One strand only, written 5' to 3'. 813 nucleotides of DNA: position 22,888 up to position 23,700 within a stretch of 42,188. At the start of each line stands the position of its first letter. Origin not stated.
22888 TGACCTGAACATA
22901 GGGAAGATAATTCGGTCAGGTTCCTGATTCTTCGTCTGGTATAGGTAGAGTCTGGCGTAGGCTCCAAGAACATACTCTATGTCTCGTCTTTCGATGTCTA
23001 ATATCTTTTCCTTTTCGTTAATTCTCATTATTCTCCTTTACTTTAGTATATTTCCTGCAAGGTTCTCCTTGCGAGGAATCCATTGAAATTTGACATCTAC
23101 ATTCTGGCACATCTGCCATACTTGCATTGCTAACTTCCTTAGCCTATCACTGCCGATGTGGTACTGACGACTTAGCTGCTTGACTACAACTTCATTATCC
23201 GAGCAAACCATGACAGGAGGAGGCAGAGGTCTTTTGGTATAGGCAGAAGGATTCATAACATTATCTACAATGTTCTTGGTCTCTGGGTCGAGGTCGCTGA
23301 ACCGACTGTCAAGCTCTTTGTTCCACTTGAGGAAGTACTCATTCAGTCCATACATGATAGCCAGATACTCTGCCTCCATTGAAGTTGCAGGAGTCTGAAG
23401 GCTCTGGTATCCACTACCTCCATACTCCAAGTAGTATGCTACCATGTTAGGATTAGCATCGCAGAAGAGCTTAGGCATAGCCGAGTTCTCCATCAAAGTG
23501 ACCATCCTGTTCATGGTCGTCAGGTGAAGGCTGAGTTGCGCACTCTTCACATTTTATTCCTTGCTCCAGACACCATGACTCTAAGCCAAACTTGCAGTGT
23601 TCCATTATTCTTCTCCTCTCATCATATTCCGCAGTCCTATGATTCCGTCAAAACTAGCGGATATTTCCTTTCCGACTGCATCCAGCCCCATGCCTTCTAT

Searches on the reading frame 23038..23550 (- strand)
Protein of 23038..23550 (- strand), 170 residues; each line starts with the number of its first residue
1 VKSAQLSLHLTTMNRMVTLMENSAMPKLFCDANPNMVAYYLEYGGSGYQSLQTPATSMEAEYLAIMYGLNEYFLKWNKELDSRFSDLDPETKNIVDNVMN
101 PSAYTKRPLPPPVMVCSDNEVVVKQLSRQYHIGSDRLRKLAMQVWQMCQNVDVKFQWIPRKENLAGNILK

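Call 23: search_protein_families(library=pfam, proteins=[window:23038-23550:-], max_evalue=0.01)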
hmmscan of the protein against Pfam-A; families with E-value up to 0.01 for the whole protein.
window:23038-23550:- (170 aa): 1 family
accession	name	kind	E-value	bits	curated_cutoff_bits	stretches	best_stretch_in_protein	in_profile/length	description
PF13456.12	RVT_3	-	6.8e-09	36.1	21.6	1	112-164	62-114/123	Reverse transcriptase-like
